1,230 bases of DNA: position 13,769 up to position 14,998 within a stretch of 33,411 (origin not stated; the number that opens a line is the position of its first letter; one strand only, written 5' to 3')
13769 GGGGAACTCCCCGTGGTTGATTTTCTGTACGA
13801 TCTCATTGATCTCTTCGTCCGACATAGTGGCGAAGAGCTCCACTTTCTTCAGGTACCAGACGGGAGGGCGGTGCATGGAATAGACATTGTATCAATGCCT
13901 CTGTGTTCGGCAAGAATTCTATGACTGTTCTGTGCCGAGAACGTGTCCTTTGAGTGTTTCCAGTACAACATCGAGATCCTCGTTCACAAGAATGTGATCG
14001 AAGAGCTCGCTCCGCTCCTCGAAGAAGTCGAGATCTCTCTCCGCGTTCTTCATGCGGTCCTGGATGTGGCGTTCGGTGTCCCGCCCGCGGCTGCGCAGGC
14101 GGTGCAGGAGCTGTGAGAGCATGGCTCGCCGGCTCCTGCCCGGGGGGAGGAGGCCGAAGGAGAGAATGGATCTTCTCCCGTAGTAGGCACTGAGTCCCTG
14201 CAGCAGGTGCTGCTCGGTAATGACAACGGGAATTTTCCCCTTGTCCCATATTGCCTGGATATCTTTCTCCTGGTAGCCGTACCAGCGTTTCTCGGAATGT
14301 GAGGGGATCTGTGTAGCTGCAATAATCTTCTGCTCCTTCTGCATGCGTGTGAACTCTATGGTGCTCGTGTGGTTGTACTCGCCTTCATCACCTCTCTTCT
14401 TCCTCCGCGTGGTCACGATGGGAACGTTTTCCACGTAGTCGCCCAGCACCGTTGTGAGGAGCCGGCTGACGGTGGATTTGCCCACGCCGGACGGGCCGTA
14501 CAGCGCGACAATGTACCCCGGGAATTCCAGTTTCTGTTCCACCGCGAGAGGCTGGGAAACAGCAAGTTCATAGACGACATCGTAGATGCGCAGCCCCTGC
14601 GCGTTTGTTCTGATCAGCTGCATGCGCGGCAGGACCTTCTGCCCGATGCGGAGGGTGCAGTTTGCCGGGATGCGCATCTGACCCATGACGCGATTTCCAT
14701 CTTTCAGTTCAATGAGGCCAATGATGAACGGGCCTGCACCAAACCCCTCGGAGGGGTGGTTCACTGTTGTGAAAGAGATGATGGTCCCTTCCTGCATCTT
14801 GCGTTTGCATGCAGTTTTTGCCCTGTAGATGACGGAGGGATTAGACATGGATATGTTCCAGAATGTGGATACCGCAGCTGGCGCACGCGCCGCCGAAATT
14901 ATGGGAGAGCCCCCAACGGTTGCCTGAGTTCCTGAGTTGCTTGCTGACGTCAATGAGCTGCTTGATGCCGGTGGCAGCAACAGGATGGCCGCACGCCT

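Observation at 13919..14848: DUF35-like OB fold fused to a guanylate-kinase-like kinase, translationally coupled to thiolase/HMG-CoA synthase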

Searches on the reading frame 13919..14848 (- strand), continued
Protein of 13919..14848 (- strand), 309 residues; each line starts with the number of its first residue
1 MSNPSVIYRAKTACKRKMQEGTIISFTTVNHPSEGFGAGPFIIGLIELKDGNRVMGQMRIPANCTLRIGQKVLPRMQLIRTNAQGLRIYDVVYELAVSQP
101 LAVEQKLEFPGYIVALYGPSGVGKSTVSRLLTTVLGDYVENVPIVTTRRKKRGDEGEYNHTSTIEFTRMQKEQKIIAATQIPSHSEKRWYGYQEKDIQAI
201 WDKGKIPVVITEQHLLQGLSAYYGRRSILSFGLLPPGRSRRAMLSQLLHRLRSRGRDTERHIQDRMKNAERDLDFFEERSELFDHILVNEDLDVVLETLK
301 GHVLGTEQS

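Call 29: search_solved_structures(query=window:13922-14848:-, max_evalue=0.01, show_alignments=3)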
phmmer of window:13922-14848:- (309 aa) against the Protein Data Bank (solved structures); distinct sequences matched with E-value up to 0.01: 26.
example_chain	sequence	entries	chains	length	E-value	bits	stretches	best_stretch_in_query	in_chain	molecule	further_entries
3lnc_A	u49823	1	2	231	8.6e-11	45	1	106-304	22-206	Guanylate kinase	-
4f4j_A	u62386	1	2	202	9.7e-11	44.8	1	114-304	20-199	Guanylate kinase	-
9jae_A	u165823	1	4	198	2.9e-10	43.3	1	114-300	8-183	Guanylate kinase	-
1gky_A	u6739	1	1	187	4.6e-10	42.6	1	114-304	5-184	GUANYLATE KINASE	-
1ex6_A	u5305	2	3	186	4.7e-10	42.6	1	114-304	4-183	GUANYLATE KINASE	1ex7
7n6g_6M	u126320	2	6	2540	1.3e-09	41.1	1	110-154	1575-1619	FAP42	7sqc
6nui_A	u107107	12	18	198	2.2e-09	40.4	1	114-300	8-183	Guanylate kinase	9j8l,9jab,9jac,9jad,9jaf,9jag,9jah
8pts_A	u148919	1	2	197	2.3e-09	40.3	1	114-300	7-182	Guanylate kinase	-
7luy_A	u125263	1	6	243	2.5e-09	40.2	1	101-301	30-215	Guanylate kinase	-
1lvg_A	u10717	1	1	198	5.2e-09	39.1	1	114-301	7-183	Guanylate kinase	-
2an9_A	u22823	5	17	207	4.1e-07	32.9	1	114-301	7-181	Guanylate kinase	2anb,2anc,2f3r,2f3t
1s96_A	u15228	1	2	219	4.5e-07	32.8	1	113-301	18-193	Guanylate kinase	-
4qrh_A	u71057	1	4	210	2.9e-06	30.1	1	111-295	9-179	Guanylate kinase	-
2j41_A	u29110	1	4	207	3.1e-06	30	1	111-295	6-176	GUANYLATE KINASE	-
1z6g_A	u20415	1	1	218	6.8e-06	28.9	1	112-305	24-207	guanylate kinase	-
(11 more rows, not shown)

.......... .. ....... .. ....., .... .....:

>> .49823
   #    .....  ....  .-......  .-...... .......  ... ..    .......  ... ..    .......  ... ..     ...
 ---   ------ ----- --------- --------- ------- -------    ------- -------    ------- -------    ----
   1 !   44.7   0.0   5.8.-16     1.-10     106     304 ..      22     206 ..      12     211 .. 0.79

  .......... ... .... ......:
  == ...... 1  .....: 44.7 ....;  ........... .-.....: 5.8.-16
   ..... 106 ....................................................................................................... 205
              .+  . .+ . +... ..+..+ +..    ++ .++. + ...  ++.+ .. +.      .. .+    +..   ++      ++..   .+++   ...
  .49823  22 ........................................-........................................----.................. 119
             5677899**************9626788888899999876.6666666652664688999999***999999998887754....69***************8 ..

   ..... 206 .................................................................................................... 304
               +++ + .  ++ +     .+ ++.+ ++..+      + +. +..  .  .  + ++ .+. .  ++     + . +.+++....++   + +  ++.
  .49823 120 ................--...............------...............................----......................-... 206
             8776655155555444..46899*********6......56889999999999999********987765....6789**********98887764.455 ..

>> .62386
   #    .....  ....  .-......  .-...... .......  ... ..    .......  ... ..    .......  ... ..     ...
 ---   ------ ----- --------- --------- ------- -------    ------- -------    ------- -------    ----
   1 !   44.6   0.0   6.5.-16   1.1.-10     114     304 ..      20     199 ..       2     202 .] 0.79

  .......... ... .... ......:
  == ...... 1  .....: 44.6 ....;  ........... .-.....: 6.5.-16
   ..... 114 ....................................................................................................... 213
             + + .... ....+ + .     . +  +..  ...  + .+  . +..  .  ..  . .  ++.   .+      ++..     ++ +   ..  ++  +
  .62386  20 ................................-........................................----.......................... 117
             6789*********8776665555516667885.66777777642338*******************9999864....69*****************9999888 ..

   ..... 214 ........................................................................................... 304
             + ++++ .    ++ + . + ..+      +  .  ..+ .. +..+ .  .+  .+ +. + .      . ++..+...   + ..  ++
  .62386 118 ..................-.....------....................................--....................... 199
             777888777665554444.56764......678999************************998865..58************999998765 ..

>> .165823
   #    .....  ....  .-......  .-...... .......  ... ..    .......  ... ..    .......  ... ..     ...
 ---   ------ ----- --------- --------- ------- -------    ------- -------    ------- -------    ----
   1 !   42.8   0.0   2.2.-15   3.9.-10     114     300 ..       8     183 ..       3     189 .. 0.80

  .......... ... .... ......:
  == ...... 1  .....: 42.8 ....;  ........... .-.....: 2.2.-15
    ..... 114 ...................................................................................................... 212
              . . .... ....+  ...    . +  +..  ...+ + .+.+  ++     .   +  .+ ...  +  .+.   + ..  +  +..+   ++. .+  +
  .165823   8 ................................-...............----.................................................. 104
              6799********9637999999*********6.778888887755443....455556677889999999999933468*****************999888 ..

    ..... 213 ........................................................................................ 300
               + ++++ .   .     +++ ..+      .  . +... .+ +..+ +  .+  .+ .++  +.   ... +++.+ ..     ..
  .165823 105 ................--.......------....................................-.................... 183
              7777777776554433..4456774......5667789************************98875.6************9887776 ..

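Call 43: find_related_loci(query=A1, collection=genome_contigs, flank=10000)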
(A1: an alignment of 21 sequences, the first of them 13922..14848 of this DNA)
Query A1 (309 aa) in genome_contigs; peptide patterns used: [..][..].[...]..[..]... (x = any residue, [..] = any of these).
143 stretches matched a pattern; 136 encode a relative of the query (tblastn E <= 1e-3); the best 80 are kept; 80 distinct loci.
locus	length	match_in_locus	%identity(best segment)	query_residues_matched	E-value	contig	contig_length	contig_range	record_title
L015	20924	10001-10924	98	1-308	0e+0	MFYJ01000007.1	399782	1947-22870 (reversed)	MAG: Candidatus Peribacteria bacterium RIFOXYB1_FULL_54_35 rifoxyb1_full_scaffold_25, whole genome shotgun sequence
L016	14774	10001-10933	73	1-309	4e-157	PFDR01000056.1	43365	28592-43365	MAG: Candidatus Peregrinibacteria bacterium CG10_big_fil_rev_8_21_14_0_10_49_10 CG10_8_21_14_0.10_scaffold_542_c, whole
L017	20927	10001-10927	69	1-308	1e-147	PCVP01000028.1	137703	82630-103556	MAG: Candidatus Peregrinibacteria bacterium CG11_big_fil_rev_8_21_14_0_20_49_14 CG11_8_21_14_0.20_scaffold_18_c, whole g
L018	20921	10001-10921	63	1-307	1e-128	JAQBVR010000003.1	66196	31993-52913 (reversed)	MAG: bacterium isolate casp150-mb.199 NODE_1034_length_66196_cov_0.091789, whole genome shotgun sequence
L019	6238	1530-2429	60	1-304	9e-121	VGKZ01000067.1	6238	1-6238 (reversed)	MAG: Candidatus Peregrinibacteria bacterium isolate K_DeepCast_65m_m2_238 K_DeepCast_65m_m2_238_Ga0194128_10021106, whol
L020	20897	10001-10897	59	2-304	9e-119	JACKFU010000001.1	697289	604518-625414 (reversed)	MAG: Candidatus Peribacteria bacterium isolate HK-STAS-PATE-13 HK-STAS-PATE-13_1, whole genome shotgun sequence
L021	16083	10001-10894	58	3-304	4e-119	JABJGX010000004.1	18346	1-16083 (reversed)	MAG: Candidatus Peregrinibacteria bacterium isolate SI074_bin159 k141_2493254, whole genome shotgun sequence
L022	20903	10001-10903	59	2-305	1e-118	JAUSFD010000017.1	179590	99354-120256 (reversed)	MAG: Candidatus Peregrinibacteria bacterium isolate E14_maxbin.275 E14_k141_1735855, whole genome shotgun sequence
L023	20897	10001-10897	60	2-304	1e-117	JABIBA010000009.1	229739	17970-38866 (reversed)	MAG: Candidatus Peribacter sp. isolate SI048_bin16 k141_1220075, whole genome shotgun sequence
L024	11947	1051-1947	59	1-304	3e-117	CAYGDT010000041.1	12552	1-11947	MAG TPA_asm: uncultured Candidatus Peribacteria bacterium isolate ERP113451_co3_32 genome assembly, contig: NODE_4041_le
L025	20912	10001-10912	58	3-304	9e-116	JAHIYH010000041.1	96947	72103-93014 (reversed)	MAG: Patescibacteria group bacterium isolate Modern_marine.mb.105 Modern_marine.mb.105_k141_2214256, whole genome shotgu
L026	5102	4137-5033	60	2-304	3e-116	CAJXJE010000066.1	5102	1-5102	TPA_asm: uncultured Candidatus Peregrinibacteria bacterium isolate SRR5494785_bin.32_MetaBAT_v2.12.1_MAG genome assembly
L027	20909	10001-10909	55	1-307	2e-114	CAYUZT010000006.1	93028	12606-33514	MAG TPA_asm: uncultured Candidatus Peribacteria bacterium isolate SRP178908_co1_310 genome assembly, contig: NODE_103_le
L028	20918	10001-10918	55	1-309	2e-114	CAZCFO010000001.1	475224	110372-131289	MAG TPA_asm: uncultured Candidatus Peribacteria bacterium isolate SRP292972_co3_91 genome assembly, contig: NODE_19_leng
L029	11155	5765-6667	57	1-304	9e-114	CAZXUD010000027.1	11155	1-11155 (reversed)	MAG TPA_asm: uncultured Candidatus Peribacteria bacterium isolate binchicken_co105_49 genome assembly, contig: NODE_7566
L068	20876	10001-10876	53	6-303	6e-104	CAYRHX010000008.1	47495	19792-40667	MAG TPA_asm: uncultured Candidatus Saccharibacteria bacterium isolate ERP113451_co3_61 genome assembly, contig: NODE_349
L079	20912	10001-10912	55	1-309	2e-101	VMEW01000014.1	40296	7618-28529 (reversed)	MAG: Candidatus Peregrinibacteria bacterium Greene0416_19 Greene041619_scaffold_763, whole genome shotgun sequence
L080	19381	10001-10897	52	1-305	5e-101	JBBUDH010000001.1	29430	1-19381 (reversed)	MAG: Patescibacteria group bacterium isolate H43-bin093_1 H43_bin093_1_000000000001, whole genome shotgun sequence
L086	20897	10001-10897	52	1-305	8e-98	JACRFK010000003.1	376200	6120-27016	MAG: Candidatus Kaiserbacteria bacterium isolate NC_groundwater_1723_Pr3_B-0.1um_55_32 SR-2_scaffold_141_1109351, whole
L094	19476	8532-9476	50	3-309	2e-94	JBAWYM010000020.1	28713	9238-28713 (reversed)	MAG: Candidatus Peregrinibacteria bacterium isolate ELA089 MAG089_20, whole genome shotgun sequence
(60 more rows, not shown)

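Call 75: predict_structure(alignment_id=A4)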
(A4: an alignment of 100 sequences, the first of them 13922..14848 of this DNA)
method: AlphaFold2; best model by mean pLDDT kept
length: 309 residues; sequences in the alignment: 100
mean_pLDDT: 87.9   pTM: 0.62
mean pLDDT of the five models: 87.9, 85.0, 77.1, 76.3, 73.3
residues with pLDDT >= 90: 168; 70-90: 125; 50-70: 10; < 50: 6
segments of 3 or more residues with pLDDT < 50: 101-106
pLDDT, mean of each block of 10 residues (from residue 1): 81 92 95 85 96 95 90 94 89 81 53 91 89 90 94 84 96 95 84 96 94 90 88 90 92 85 90 90 84 80 72
secondary structure, 60 per line:
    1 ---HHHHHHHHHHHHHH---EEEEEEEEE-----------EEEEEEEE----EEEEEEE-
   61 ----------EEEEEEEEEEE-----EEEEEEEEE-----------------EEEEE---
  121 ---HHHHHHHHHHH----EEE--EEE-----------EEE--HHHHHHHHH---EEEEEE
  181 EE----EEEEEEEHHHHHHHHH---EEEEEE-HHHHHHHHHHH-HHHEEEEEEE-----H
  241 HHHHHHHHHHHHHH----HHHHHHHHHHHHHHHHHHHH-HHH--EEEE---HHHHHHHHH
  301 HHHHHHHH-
elements in order: H4-17 E21-29 E41-48 E53-59 E71-81 E87-95 E113-117 H124-134 E139-141 E144-146 E158-160 H163-171 E175-182 E187-193 H194-202 E206-211 H213-223 E228-234 H240-254 H259-278 E285-288 H292-308

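Call 78: fold_search(model_id=the predicted structure, library=pdb)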
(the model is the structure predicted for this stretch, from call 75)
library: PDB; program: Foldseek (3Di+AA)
matches with E <= 10: 1468; with E <= 0.001: 167
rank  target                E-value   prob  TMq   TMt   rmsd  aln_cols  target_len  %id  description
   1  1gky                  3.5e-16  1.00  0.55  0.89   2.0       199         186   25  REFINED STRUCTURE OF THE COMPLEX BETWEEN GUANYLATE KINASE AND ITS SUBSTRATE GMP AT 2.0 ANGSTROMS RESOLUTION (released 1994-01-31)
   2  7luy_C                3.8e-15  1.00  0.53  0.78   2.4       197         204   25  Crystal Structure of guanylate kinase from Bartonella henselae str. Houston-1 (released 2021-03-17)
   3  9jaf_A                5.4e-15  1.00  0.55  0.85   2.5       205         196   24  GMPK in complex with GMP and sulfate (released 2025-09-03)
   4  7luy_A                6.1e-15  1.00  0.54  0.79   2.5       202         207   25  Crystal Structure of guanylate kinase from Bartonella henselae str. Houston-1 (released 2021-03-17)
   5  7luy_D                6.5e-15  1.00  0.52  0.77   2.9       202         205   25  Crystal Structure of guanylate kinase from Bartonella henselae str. Houston-1 (released 2021-03-17)
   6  8pts_A                7.8e-15  1.00  0.49  0.73   4.1       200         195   24  human GUK1 in complex with compound AT8001 (released 2024-07-24)
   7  9jai_B                8.8e-15  1.00  0.55  0.88   2.4       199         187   24  GMPK in complex with GMP and ADP (released 2025-09-03)
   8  9jaf_B                9.4e-15  1.00  0.54  0.86   2.2       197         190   24  GMPK in complex with GMP and sulfate (released 2025-09-03)
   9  9lo3                  1.1e-14  1.00  0.55  0.85   2.3       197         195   25  Transition state analogue(GMPK in complex with GMP, ADP, Mg2+ and AlF4- at 277 K) (released 2025-09-10)
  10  8egl_A                1.1e-14  1.00  0.56  0.83   2.0       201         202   22  Crystal Structure of Guanylate kinase from Pseudomonas aeruginosa PAO1 in complex with GMP and ADP (released 2022-09-28)
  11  8egl_C                1.1e-14  1.00  0.55  0.83   2.0       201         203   22  Crystal Structure of Guanylate kinase from Pseudomonas aeruginosa PAO1 in complex with GMP and ADP (released 2022-09-28)
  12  4f4j_A                1.3e-14  1.00  0.44  0.69   5.7       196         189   25  Conversion of the enzyme guanylate kinase into a mitotic spindle orienting protein by a single mutation that inhibits  (released 2012-06-13)
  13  9jac                  1.3e-14  1.00  0.55  0.85   2.3       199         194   25  GMPK in complex with GMP (released 2025-09-03)
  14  9jae_A                1.3e-14  1.00  0.43  0.65   5.9       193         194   25  GMPK(S37P mutant) (released 2025-09-03)
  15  6wct_D                2.2e-14  1.00  0.53  0.76   2.8       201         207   20  Crystal structure of a guanylate kinase from Stenotrophomonas maltophilia K279a bound to guanosine-5'-monophosphate (released 2020-04-08)
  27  9jae_C                8.9e-14  1.00  0.44  0.66   5.7       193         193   25  GMPK(S37P mutant) (released 2025-09-03)
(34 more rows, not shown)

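Call 82: search_protein_families(library=pfam, proteins=[L068:13275-14015:+, L068:10901-12694:+, L068:2813-3202:-, L068:3206-3655:-, L094:3547-5316:+, L094:5396-6085:+, L080:14076-14984:-, L086:11048-11620:-, L079:3005-3865:-, L079:2330-2824:+], max_evalue=0.001)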
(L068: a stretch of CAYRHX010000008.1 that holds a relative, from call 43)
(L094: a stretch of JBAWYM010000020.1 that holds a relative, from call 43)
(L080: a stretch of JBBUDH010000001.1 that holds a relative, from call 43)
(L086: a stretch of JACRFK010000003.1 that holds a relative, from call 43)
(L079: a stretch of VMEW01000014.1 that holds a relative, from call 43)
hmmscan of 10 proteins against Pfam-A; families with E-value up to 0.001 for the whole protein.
L068:13275-14015:+ (246 aa): 2 families
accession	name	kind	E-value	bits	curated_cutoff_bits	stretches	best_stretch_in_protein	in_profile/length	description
PF13847.12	Methyltransf_31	-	3.9e-06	27.1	27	1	62-158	4-107/145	Methyltransferase domain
PF08241.18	Methyltransf_11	-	4.6e-05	24.4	21.2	1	66-158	1-93/95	Methyltransferase domain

L068:10901-12694:+ (597 aa): 1 family
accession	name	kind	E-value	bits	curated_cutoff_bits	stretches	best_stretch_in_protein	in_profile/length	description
PF00226.36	DnaJ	-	0.0003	21.3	27.8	0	104-136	2-35/63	DnaJ domain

L068:2813-3202:- (129 aa): 1 family
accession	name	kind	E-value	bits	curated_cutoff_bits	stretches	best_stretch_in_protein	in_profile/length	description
PF00708.24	Acylphosphatase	-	5.7e-25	87.9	22.5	1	44-127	2-85/85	Acylphosphatase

L068:3206-3655:- (149 aa): 0 families

L094:3547-5316:+ (589 aa): 1 family
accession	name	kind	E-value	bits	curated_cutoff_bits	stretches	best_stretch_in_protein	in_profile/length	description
PF23477.1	zf_Tbcl_2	-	0.00038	20.5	27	1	559-586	8-35/37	Probable treble clef zinc finger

L094:5396-6085:+ (229 aa): 1 family
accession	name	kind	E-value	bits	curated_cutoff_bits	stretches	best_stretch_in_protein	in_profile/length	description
PF01797.21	Y1_Tnp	-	5e-08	33.5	23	1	104-161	35-98/121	Transposase IS200 like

L080:14076-14984:- (302 aa): 1 family
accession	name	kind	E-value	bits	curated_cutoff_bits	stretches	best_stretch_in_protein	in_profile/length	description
PF00494.24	SQS_PSY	-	2.7e-07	31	26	1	61-272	22-221/263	Squalene/phytoene synthase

L086:11048-11620:- (190 aa): 0 families

L079:3005-3865:- (286 aa): 1 family
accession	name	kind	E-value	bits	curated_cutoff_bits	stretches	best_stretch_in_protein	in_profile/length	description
PF00348.22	polyprenyl_synt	-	1.4e-61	208.3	27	1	28-255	2-227/251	Polyprenyl synthetase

L079:2330-2824:+ (164 aa): 0 families

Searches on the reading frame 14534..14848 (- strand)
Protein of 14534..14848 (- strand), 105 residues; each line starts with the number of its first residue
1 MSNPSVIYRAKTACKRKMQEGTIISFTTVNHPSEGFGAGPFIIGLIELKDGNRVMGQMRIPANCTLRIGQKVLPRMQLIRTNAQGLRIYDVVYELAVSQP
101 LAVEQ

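Call 80: search_solved_structures(query=A5, max_evalue=1, show_alignments=2)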
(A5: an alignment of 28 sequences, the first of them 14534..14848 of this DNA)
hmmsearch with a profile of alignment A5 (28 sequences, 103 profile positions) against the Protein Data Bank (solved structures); distinct sequences matched with E-value up to 1: 10.
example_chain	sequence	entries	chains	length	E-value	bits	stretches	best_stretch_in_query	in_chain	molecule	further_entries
6esq_E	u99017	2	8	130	1.1e-05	28.4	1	18-74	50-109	Pfam DUF35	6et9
6ok1_B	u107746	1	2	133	1.9e-05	27.6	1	19-69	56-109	ChsH2(DUF35)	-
9myr_B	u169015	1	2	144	0.0003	23.7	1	11-70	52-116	Acyl dehydratase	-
9vbo_H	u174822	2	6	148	0.23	14.5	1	38-74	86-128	2,4-diacetylphloroglucinol biosynthesis protein PhlB family protein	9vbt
4xq3_A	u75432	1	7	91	0.28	14.2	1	27-61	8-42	Like-Sm ribonucleoprotein core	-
3g4s_A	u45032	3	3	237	0.83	12.7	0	7-54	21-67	50S ribosomal protein L2P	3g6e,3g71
3ow2_A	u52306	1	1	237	0.85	12.6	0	7-54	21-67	50S ribosomal protein L2P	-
2otl_A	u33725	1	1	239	0.85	12.6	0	7-54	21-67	50S ribosomal protein L2P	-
1s72_A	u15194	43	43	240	0.86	12.6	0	7-54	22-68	50S ribosomal protein L2P | 50S ribosomal protein L2 | RPL2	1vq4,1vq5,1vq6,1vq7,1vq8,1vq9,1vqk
1ffk_A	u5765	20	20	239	0.86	12.6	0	7-54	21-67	RIBOSOMAL PROTEIN L2 | 50S ribosomal protein L2P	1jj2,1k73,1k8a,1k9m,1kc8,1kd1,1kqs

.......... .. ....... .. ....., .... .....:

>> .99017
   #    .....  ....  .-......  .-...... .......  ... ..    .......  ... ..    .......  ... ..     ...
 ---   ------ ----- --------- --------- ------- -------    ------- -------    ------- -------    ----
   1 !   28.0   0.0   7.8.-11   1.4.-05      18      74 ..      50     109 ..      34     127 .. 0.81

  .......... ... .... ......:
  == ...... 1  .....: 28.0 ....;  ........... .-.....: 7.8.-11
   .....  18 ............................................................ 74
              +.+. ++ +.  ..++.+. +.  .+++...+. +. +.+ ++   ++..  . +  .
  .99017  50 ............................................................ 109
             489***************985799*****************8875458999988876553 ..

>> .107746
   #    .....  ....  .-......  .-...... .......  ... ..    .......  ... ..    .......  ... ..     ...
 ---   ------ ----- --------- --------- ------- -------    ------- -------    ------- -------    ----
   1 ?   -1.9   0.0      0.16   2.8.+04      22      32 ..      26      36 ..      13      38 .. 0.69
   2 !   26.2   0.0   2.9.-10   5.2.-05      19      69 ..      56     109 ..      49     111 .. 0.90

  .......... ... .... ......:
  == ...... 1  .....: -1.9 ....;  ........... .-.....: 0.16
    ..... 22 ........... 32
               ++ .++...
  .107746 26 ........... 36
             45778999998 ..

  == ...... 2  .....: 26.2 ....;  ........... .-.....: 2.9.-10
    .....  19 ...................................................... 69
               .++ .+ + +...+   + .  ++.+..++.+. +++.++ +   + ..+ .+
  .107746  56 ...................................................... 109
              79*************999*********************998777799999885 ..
